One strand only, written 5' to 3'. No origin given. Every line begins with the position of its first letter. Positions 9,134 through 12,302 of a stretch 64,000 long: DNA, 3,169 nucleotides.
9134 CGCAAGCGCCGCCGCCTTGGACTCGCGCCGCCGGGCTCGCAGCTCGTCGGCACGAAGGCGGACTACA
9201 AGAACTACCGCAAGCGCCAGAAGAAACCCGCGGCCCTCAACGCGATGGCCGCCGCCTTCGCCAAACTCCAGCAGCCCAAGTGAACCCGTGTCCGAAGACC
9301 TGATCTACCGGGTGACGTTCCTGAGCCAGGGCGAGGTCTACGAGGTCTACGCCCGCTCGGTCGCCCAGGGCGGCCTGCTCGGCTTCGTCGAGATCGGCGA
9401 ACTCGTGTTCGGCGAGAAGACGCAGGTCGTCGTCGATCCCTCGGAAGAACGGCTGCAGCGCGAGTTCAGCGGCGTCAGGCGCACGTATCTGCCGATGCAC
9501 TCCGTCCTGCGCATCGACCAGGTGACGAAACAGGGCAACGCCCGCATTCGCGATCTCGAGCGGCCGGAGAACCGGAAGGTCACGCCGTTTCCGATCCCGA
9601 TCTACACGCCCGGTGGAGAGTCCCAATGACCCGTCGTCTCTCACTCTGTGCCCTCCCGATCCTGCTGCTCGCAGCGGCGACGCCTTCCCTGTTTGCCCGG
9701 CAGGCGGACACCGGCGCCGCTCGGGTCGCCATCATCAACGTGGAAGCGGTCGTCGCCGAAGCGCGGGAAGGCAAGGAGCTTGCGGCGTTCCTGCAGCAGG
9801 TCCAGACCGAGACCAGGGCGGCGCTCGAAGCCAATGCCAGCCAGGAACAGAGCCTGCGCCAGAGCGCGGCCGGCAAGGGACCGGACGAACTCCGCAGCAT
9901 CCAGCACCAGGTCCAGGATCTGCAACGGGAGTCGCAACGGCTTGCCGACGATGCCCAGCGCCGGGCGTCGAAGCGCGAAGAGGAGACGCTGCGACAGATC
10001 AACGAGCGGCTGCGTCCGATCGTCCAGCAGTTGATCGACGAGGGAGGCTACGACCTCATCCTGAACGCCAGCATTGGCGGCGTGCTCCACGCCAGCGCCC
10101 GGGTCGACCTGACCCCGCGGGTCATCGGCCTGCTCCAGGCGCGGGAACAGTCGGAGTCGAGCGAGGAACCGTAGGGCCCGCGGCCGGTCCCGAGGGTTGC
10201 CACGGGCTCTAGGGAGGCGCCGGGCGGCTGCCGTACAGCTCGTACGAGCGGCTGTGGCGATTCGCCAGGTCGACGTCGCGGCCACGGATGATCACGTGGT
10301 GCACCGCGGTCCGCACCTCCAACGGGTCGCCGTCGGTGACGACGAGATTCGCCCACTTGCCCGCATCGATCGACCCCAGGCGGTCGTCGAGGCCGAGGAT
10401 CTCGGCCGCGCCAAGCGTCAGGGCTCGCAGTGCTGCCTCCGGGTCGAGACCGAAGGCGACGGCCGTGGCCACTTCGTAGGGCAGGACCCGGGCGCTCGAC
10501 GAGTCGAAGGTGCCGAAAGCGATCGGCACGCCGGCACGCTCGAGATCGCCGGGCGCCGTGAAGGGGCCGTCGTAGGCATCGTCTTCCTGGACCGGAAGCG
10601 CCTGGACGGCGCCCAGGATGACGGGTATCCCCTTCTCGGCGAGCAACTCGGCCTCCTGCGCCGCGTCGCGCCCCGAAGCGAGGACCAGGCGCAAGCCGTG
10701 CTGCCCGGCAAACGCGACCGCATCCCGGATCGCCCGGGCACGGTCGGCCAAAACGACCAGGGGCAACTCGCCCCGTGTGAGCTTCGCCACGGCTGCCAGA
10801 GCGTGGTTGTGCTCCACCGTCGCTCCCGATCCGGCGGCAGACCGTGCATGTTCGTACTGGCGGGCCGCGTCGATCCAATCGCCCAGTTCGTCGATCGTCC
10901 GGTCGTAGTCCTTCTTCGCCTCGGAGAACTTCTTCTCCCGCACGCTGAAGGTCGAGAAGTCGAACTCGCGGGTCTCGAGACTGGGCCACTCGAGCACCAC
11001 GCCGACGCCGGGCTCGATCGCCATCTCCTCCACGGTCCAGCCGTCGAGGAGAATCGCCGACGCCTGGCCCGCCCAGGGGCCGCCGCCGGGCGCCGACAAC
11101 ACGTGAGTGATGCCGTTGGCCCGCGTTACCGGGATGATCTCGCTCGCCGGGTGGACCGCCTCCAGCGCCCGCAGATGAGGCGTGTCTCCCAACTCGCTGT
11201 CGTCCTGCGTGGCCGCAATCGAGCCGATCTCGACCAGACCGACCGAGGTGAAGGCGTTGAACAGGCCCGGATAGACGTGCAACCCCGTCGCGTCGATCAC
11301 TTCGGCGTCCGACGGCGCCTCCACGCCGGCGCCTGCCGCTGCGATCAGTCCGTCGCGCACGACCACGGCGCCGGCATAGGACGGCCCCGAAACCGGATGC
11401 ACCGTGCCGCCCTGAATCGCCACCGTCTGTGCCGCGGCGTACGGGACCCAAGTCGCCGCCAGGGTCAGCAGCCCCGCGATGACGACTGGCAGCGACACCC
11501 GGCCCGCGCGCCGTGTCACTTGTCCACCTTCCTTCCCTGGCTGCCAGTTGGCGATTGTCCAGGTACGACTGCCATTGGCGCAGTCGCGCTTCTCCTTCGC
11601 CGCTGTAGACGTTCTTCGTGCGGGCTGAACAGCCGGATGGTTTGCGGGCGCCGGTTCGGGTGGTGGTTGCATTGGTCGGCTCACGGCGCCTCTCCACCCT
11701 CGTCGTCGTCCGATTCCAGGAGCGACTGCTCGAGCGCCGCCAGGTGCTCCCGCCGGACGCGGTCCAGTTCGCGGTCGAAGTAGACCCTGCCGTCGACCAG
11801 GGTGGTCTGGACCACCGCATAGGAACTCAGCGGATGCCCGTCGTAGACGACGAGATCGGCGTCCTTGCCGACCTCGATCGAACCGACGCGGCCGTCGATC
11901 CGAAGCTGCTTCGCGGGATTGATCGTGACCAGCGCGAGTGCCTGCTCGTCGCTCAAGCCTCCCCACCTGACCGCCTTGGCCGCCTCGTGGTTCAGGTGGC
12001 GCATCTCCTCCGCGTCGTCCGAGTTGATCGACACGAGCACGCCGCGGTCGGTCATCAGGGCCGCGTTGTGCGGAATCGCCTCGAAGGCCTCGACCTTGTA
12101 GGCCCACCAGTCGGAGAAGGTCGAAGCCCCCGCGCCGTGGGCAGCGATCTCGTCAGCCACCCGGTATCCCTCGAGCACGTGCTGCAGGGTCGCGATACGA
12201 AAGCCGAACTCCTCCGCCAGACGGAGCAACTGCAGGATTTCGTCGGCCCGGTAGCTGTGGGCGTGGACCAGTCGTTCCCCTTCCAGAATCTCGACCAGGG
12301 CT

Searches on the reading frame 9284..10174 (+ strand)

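Call 32: search_protein_families(library=pfam, proteins=[window:9284-10174:+], max_evalue=0.01)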
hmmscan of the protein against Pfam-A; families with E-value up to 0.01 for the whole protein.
window:9284-10174:+ (296 aa): 1 family
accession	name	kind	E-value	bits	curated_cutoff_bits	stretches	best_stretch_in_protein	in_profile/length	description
PF03938.19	OmpH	-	1.8e-19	70.8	32.4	1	147-282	1-139/141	Outer membrane protein (OmpH-like)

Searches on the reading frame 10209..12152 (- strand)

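Call 32: search_protein_families(library=pfam, proteins=[window:10209-12152:-], max_evalue=0.01)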
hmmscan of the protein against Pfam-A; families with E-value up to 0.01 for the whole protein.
window:10209-12152:- (647 aa): 2 families
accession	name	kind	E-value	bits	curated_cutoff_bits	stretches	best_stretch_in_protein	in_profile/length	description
PF01979.26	Amidohydro_1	-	1.5e-14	54.4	25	1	447-625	174-343/345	Amidohydrolase family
PF07969.17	Amidohydro_3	-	2.9e-12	47.2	29.7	1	569-625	407-469/472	Amidohydrolase family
